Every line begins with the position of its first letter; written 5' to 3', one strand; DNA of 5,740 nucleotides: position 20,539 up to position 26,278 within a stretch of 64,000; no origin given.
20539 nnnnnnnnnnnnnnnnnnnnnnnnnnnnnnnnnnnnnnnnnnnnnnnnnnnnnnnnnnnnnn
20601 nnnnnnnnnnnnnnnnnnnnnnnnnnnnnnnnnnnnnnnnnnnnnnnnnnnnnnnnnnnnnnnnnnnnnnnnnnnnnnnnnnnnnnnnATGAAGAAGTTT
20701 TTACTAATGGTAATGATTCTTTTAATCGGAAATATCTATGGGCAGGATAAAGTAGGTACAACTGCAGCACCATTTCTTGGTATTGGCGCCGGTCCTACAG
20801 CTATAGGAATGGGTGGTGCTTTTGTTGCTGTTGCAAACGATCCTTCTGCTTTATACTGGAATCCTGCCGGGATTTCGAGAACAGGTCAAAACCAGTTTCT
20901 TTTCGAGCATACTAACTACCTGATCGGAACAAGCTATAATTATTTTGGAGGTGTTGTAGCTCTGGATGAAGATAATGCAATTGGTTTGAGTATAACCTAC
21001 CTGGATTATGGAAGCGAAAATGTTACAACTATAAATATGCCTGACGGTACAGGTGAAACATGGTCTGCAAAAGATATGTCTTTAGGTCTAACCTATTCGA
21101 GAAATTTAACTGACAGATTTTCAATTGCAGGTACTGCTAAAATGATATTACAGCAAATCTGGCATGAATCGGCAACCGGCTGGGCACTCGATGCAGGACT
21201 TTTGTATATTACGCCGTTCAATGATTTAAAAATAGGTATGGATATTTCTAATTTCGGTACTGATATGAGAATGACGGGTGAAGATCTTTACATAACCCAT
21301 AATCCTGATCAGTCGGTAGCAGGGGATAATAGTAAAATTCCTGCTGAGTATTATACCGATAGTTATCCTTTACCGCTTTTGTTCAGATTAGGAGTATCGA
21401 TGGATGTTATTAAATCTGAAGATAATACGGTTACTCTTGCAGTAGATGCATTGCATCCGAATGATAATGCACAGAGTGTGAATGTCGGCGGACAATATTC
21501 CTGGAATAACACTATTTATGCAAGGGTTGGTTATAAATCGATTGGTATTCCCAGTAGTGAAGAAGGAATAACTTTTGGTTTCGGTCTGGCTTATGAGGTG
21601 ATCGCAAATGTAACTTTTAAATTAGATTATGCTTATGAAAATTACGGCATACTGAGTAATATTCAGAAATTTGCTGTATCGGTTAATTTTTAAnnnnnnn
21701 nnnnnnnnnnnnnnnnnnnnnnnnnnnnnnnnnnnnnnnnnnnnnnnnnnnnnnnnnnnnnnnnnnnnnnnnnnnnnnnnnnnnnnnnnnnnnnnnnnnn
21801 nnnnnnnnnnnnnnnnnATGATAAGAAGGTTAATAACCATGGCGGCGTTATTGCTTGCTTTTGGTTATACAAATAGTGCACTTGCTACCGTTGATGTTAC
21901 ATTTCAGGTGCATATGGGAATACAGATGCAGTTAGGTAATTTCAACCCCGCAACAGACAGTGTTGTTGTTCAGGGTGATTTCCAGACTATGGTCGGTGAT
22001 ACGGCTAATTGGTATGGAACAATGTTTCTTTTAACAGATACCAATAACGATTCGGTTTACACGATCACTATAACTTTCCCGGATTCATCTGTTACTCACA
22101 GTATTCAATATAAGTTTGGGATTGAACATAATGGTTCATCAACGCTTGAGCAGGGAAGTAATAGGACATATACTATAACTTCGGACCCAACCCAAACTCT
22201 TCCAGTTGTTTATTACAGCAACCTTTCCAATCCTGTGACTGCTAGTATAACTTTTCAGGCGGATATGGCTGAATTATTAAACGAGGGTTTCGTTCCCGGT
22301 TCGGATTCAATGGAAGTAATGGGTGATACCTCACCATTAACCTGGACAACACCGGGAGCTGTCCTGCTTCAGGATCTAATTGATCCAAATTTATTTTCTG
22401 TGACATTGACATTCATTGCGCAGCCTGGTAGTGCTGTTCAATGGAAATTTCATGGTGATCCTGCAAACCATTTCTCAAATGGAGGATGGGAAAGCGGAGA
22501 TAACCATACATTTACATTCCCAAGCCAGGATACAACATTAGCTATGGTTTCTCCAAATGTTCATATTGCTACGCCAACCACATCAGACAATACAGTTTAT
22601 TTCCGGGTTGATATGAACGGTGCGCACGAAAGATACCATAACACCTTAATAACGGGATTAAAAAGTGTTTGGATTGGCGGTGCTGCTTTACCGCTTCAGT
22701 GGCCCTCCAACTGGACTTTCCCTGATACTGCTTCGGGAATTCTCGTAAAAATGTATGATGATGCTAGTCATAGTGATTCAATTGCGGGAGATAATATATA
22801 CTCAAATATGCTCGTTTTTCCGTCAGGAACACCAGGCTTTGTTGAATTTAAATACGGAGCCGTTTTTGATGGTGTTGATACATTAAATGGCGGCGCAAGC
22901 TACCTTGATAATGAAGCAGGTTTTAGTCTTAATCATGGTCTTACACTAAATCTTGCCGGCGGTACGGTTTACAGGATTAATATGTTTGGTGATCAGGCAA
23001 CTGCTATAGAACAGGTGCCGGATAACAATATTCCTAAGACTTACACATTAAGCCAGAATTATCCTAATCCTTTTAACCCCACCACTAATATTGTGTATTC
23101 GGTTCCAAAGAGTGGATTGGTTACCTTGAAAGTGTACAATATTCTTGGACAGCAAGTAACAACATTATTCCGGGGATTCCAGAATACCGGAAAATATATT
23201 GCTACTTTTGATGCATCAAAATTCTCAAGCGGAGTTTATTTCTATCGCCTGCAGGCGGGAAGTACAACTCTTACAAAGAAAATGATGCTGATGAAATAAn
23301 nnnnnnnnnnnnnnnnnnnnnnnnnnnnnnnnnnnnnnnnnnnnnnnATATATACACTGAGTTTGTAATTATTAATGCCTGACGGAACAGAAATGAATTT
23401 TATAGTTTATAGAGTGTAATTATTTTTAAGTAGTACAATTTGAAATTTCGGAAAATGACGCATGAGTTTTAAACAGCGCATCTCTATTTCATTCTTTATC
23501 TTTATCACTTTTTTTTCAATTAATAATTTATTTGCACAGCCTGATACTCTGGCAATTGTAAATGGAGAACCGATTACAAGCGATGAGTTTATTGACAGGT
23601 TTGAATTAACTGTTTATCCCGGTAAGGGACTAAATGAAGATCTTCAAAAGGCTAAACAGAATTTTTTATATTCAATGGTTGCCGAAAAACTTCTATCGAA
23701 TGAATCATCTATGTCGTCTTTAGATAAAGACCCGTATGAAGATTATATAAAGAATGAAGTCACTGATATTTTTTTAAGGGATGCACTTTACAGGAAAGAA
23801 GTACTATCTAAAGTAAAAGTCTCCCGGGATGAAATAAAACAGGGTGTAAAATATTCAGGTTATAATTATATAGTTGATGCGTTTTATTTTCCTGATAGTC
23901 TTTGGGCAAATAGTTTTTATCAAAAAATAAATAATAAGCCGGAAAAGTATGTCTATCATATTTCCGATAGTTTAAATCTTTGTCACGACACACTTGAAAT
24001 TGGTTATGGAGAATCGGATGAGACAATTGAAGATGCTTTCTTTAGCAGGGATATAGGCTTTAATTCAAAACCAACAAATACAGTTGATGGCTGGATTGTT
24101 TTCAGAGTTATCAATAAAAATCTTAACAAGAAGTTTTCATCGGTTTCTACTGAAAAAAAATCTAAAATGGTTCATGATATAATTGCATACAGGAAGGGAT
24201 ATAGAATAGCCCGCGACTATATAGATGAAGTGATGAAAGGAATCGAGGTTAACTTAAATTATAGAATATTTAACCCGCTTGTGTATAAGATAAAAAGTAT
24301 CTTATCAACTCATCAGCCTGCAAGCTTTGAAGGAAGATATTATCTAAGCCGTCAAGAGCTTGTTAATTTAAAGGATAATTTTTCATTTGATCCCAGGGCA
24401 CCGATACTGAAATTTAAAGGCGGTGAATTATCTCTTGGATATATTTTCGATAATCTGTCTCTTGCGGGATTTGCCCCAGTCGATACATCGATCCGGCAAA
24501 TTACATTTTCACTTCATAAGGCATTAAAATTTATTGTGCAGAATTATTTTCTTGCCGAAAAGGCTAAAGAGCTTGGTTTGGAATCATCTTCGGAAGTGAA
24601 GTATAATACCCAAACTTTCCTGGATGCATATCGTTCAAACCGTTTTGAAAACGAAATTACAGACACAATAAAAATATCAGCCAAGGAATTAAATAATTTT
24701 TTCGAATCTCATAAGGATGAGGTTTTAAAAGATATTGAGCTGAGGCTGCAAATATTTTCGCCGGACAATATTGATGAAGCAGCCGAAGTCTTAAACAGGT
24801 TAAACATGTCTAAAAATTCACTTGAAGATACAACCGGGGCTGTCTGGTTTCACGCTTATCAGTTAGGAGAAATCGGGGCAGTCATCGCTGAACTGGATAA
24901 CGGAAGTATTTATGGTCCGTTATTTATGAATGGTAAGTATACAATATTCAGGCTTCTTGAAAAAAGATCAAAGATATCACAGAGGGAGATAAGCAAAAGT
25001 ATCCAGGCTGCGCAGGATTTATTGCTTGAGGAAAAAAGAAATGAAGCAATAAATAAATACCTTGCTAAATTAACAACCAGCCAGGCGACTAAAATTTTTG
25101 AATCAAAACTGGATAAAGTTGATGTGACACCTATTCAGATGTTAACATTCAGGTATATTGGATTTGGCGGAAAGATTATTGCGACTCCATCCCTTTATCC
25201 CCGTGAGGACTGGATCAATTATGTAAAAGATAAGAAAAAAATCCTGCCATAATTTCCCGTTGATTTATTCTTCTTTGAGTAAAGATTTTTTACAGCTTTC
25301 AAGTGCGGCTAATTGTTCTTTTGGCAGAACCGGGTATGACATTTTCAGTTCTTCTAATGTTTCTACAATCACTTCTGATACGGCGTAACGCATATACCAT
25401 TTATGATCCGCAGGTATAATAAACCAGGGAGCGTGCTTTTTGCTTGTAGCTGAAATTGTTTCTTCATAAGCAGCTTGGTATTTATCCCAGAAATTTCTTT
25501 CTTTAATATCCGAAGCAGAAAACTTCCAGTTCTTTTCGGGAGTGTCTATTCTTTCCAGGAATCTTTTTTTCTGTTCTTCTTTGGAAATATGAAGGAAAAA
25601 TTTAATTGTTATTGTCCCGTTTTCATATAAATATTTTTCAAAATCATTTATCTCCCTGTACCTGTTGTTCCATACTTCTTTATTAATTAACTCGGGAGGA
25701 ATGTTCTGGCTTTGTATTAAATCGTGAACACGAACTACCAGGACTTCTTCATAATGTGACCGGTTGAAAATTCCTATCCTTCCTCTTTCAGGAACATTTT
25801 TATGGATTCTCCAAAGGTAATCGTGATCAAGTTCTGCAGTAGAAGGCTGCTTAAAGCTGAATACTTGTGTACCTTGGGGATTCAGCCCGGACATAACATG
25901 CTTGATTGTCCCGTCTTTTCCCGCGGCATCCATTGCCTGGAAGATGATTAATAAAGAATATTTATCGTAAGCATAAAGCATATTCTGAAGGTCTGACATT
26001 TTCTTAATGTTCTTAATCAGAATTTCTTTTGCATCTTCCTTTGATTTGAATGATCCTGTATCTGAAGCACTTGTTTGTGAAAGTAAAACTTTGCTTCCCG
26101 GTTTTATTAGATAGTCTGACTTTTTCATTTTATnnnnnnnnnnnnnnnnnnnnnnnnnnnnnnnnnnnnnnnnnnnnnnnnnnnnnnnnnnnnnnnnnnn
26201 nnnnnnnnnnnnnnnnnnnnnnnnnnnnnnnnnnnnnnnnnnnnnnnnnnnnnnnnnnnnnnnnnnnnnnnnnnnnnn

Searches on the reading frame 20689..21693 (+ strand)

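Call 37: search_protein_families(library=pfam, proteins=[window:20689-21693:+], max_evalue=0.00001)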
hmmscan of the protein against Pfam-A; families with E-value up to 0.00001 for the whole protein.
window:20689-21693:+ (334 aa): 1 family
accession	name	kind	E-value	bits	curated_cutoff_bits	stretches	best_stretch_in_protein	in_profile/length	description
PF19572.5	PorV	-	1.2e-10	41.8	27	1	19-253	5-232/243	Type IX secretion system protein PorV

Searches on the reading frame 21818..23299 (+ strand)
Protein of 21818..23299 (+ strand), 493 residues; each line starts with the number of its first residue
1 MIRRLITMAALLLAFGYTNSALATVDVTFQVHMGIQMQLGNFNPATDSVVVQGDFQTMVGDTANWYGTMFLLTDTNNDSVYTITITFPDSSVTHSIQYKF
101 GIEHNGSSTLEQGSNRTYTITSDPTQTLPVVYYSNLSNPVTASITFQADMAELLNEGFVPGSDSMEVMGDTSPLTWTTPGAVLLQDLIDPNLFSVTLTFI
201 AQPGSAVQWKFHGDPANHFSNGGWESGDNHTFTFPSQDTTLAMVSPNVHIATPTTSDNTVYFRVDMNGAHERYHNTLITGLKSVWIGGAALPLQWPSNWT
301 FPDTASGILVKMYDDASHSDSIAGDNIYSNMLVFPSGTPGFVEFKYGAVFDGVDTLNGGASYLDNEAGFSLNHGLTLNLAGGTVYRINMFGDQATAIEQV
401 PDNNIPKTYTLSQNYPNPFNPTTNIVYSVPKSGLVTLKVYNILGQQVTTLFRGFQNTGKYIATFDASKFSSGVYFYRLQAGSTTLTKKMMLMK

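Call 37: search_protein_families(library=pfam, proteins=[window:21818-23299:+], max_evalue=0.00001)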
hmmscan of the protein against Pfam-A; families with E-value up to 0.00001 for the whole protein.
window:21818-23299:+ (493 aa): 2 families
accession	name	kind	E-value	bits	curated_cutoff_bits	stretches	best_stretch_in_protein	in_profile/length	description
PF18962.6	Por_Secre_tail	-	1.1e-11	45.3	27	1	415-490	2-74/75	Secretion system C-terminal sorting domain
PF00686.25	CBM_20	-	1.5e-09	37.9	23.3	0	46-127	15-94/97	Starch binding domain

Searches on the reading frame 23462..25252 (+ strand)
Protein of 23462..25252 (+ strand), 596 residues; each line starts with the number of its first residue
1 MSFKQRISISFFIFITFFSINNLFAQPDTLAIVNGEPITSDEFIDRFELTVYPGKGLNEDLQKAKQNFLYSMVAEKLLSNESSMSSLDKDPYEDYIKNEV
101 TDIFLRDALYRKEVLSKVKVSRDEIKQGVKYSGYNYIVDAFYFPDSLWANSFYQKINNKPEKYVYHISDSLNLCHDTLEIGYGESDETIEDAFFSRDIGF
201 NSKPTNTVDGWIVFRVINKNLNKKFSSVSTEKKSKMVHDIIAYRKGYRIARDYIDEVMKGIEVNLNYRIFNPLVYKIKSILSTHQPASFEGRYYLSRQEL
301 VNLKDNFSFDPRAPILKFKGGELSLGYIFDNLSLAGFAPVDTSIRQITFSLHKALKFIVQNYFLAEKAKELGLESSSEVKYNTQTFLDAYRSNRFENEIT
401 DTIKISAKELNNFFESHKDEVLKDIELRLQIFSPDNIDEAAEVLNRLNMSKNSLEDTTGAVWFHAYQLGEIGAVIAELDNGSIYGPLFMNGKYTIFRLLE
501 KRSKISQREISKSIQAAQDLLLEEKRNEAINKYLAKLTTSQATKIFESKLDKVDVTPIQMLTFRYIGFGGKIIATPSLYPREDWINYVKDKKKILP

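Call 37: search_protein_families(library=pfam, proteins=[window:23462-25252:+], max_evalue=0.00001)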
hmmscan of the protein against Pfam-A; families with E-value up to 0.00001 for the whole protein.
window:23462-25252:+ (596 aa): 2 families
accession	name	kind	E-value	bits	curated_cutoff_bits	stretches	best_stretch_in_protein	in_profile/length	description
PF13145.12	Rotamase_2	-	4e-08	34.5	27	0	405-502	1-109/121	PPIC-type PPIASE domain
PF13623.11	SurA_N_2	-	2.9e-07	30.9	28.5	0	8-82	17-103/145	SurA-like N-terminal domain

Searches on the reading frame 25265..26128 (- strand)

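Call 37: search_protein_families(library=pfam, proteins=[window:25265-26128:-], max_evalue=0.00001)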
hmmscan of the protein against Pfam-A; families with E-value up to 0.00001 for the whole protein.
window:25265-26128:- (287 aa): 1 family
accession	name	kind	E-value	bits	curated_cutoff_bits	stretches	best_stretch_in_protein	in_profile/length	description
PF03976.20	PPK2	-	4.1e-71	239.6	22.3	1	29-261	3-224/229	Polyphosphate kinase 2 (PPK2)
